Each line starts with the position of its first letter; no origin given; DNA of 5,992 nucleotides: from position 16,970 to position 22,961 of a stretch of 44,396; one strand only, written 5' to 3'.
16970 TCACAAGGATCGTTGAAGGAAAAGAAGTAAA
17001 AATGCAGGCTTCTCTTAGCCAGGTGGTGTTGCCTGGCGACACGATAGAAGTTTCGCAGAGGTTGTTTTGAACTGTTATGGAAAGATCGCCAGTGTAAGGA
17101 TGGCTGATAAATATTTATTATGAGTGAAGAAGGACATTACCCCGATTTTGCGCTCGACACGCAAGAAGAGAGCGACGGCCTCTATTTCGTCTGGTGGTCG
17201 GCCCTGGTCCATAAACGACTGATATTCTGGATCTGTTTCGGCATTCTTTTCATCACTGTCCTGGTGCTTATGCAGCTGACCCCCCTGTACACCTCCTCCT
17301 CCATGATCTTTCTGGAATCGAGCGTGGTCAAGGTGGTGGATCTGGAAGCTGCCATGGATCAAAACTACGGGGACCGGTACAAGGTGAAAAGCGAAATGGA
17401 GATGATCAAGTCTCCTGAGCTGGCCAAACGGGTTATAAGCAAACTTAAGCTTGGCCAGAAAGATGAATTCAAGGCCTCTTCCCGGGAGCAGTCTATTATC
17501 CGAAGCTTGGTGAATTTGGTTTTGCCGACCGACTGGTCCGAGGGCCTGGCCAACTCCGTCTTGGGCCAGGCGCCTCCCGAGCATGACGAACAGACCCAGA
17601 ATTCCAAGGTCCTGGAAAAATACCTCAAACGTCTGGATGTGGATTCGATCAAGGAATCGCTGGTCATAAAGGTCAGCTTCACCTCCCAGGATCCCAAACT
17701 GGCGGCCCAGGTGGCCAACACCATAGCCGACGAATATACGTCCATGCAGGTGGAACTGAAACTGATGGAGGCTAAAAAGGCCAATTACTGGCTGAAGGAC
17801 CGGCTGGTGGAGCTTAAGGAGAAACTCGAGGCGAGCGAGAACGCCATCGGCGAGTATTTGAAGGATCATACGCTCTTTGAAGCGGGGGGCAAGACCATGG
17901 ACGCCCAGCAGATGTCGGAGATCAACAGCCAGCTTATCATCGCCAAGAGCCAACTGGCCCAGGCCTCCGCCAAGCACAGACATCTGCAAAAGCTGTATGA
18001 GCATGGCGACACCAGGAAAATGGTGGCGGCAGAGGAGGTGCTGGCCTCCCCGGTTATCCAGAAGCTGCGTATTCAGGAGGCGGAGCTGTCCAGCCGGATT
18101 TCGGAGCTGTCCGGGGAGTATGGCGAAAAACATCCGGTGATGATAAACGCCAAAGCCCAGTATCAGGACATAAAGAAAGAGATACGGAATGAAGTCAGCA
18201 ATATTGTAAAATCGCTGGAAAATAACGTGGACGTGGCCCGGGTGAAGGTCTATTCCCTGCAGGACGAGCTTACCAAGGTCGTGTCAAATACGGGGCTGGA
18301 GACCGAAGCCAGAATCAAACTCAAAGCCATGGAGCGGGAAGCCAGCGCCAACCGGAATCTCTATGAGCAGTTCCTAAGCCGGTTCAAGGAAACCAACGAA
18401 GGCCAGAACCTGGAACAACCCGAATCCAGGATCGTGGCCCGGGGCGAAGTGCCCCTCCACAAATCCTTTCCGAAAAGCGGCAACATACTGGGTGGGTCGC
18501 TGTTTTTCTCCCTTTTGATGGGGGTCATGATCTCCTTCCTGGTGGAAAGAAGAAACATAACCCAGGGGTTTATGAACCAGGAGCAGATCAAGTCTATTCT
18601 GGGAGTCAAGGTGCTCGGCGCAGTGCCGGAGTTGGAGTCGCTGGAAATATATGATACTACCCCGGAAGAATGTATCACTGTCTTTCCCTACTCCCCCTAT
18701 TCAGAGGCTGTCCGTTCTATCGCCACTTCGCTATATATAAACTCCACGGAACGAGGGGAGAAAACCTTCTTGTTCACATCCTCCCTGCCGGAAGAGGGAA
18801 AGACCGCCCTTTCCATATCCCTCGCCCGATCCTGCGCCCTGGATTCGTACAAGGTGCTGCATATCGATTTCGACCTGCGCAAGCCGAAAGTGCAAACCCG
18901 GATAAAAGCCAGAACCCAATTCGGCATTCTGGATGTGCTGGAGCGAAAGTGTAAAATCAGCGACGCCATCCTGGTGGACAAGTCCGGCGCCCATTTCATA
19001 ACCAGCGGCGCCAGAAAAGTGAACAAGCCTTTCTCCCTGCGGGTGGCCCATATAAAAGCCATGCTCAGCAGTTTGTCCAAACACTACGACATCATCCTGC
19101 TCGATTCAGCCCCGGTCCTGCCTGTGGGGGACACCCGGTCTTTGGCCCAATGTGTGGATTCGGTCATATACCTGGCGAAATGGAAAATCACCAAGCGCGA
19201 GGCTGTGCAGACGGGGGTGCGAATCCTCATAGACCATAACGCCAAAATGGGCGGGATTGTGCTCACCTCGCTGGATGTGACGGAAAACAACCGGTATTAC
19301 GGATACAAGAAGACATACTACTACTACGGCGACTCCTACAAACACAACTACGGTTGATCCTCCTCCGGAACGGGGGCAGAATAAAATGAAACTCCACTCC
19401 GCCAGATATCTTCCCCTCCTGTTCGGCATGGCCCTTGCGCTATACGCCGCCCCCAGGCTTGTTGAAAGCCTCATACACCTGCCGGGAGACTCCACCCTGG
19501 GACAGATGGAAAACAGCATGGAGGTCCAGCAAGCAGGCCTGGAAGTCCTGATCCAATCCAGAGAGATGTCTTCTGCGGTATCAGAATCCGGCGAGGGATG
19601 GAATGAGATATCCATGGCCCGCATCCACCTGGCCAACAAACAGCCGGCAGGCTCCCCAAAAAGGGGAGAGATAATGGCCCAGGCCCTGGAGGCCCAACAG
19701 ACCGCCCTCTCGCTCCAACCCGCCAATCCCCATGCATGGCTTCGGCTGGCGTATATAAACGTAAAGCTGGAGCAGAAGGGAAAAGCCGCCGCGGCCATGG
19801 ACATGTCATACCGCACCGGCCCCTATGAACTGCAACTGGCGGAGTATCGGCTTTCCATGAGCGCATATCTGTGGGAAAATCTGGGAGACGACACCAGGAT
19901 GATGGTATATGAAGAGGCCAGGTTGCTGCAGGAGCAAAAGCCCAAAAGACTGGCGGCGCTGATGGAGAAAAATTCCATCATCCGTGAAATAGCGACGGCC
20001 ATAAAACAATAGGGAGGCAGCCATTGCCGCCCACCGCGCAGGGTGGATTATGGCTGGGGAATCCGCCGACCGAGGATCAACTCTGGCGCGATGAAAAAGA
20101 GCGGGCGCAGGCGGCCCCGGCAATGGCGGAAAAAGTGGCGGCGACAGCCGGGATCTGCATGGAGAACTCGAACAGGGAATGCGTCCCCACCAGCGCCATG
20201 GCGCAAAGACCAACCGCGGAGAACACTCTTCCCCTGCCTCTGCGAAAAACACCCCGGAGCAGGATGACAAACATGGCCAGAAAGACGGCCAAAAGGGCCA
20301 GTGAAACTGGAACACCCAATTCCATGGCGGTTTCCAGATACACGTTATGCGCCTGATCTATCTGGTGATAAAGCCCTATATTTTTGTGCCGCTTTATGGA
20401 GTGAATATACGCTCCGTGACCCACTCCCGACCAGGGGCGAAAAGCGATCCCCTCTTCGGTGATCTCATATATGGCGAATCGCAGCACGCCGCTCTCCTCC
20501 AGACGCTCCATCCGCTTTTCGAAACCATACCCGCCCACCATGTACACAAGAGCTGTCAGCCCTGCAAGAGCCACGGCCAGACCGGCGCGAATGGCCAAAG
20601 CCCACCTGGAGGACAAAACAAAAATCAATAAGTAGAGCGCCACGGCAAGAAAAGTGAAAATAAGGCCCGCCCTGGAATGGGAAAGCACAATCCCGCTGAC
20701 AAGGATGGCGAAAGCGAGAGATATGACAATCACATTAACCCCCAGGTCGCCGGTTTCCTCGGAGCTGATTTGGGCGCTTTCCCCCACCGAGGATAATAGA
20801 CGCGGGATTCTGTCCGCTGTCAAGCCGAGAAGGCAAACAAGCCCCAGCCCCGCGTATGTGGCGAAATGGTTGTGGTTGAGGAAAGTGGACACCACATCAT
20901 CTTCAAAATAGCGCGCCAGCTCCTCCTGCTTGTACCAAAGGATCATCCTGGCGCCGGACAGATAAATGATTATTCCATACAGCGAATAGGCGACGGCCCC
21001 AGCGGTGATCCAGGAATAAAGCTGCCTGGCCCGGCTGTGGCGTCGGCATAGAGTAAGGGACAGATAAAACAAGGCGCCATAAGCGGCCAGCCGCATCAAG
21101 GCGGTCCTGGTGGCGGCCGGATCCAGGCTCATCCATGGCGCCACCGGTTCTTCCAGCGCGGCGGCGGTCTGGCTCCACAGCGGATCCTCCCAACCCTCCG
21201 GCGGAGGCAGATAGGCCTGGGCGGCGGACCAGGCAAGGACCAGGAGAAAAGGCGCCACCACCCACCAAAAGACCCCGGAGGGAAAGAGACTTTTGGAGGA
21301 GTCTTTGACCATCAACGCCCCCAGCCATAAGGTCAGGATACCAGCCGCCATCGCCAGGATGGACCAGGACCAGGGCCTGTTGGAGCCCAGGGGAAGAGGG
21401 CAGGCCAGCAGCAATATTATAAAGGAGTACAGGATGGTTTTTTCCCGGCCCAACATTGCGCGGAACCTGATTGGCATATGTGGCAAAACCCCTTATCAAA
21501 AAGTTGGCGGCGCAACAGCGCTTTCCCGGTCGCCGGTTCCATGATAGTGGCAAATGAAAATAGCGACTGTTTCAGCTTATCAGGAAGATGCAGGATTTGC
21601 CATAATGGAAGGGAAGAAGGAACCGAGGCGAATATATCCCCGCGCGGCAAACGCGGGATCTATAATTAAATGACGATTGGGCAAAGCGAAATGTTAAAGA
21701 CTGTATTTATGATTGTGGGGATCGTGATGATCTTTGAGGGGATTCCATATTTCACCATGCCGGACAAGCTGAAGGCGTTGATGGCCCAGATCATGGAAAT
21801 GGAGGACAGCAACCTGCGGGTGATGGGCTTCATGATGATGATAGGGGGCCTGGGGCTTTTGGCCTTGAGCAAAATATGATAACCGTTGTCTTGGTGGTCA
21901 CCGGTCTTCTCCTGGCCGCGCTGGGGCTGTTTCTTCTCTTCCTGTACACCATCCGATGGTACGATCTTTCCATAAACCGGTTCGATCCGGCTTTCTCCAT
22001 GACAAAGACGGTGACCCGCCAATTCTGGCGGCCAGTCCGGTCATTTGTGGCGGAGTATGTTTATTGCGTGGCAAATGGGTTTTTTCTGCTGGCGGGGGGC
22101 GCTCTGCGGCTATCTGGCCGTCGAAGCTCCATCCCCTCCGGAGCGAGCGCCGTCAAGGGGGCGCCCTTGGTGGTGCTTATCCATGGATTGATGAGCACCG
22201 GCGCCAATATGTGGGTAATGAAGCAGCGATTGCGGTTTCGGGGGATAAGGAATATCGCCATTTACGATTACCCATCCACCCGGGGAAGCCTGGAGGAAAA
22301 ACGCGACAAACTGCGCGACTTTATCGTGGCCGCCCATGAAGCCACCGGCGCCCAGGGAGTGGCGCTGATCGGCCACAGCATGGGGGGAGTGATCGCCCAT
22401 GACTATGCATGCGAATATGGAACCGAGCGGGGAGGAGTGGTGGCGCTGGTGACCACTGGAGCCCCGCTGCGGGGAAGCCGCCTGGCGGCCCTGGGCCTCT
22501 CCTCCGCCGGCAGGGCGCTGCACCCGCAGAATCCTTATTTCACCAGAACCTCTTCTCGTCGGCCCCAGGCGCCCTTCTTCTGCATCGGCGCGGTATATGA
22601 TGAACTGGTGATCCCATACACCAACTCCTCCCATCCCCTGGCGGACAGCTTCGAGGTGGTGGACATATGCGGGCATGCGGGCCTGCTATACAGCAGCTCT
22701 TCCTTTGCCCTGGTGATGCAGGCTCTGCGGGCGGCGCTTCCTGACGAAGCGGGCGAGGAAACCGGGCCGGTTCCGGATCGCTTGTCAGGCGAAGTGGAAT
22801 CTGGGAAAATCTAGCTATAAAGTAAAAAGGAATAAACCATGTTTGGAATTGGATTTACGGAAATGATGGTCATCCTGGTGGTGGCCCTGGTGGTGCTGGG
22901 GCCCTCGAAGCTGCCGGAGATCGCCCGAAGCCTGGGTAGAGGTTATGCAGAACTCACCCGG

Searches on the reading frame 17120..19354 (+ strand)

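Call 43: search_protein_families(library=pfam, proteins=[window:17120-19354:+], max_evalue=0.001)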
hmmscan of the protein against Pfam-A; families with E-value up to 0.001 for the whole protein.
window:17120-19354:+ (745 aa): 4 families
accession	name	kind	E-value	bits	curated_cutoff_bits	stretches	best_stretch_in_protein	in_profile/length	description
PF13614.12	AAA_31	-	2.8e-09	37.6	27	1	560-683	14-144/177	AAA domain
PF02706.20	Wzz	-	1.2e-05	25.9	25.5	1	31-109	15-91/91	Chain length determinant protein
PF01656.29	CbiA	-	1.4e-05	25.5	25.4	0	559-592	10-43/125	CobQ/CobB/MinD/ParA nucleotide binding domain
PF13807.11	GNVR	-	4.7e-05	23.7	27.7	1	403-474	8-79/82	G-rich domain on putative tyrosine kinase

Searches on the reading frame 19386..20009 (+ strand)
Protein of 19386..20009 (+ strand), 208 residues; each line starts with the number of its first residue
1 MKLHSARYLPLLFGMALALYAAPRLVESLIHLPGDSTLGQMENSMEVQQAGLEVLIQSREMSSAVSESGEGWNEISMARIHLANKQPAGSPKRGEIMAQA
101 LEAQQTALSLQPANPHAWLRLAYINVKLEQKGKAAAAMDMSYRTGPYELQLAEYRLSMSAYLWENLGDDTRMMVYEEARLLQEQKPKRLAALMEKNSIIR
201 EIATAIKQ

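Call 43: search_protein_families(library=pfam, proteins=[window:19386-20009:+], max_evalue=0.001)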
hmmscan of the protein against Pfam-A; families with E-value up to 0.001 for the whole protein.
window:19386-20009:+ (208 aa): 1 family
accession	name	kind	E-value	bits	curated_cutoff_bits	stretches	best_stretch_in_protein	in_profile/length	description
PF13181.12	TPR_8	-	0.00058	20.3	25.7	0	116-138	2-24/34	Tetratricopeptide repeat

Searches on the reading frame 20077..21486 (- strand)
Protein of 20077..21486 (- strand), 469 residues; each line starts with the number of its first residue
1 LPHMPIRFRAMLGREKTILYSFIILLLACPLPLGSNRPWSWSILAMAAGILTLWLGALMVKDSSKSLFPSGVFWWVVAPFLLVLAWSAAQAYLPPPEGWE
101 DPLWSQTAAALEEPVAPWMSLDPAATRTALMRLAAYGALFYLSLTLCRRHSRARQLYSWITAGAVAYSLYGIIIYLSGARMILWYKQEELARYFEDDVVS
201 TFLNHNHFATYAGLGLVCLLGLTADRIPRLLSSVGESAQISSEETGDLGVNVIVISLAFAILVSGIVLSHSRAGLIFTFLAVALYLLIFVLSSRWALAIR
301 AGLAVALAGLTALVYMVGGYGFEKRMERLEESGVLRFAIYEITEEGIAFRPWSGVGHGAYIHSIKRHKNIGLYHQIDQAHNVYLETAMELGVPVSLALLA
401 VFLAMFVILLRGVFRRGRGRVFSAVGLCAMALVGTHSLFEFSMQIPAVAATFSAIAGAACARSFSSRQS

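Call 43: search_protein_families(library=pfam, proteins=[window:20077-21486:-], max_evalue=0.001)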
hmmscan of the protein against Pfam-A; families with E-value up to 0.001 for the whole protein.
window:20077-21486:- (469 aa): 1 family
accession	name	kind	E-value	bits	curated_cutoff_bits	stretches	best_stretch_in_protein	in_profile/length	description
PF04932.20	Wzy_C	-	2.2e-19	70.1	31.7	1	257-398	1-148/149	O-Antigen ligase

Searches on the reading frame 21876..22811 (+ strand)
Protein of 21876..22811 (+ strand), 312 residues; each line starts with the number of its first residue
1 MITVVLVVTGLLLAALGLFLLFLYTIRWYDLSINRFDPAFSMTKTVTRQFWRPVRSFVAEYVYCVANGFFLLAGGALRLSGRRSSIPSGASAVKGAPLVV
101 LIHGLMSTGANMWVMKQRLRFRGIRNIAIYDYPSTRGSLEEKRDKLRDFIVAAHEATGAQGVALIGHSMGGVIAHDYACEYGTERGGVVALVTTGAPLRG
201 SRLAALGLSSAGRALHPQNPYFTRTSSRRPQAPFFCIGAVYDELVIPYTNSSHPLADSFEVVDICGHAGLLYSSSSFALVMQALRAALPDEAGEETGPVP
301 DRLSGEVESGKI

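Call 43: search_protein_families(library=pfam, proteins=[window:21876-22811:+], max_evalue=0.001)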
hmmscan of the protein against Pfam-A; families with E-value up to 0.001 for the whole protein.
window:21876-22811:+ (312 aa): 8 families
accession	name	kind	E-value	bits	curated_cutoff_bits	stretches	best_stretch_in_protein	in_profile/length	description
PF12697.13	Abhydrolase_6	-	4.7e-10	40.9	26.3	1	99-229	1-125/217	Alpha/beta hydrolase family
PF00561.26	Abhydrolase_1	-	5.9e-09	36.4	25.8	1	97-196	1-102/245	alpha/beta hydrolase fold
PF01674.24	Lipase_2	-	1e-06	28.9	20.3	1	99-201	4-112/219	Lipase (class 2)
PF12146.15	Hydrolase_4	-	9.7e-06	25.5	27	1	99-199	7-112/239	Serine aminopeptidase, S33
PF07819.20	PGAP1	-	1.7e-05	25.2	24.3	1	154-203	85-134/233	PGAP1-like alpha/beta domain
PF02089.21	Palm_thioest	-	3.7e-05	24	26.8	1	99-201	2-113/254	Palmitoyl protein thioesterase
PF05057.20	DUF676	-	0.00021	21.3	20.3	1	97-175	6-93/217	Putative serine esterase (DUF676)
PF02450.21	LCAT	-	0.00088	19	21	0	140-205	102-169/392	Lecithin:cholesterol acyltransferase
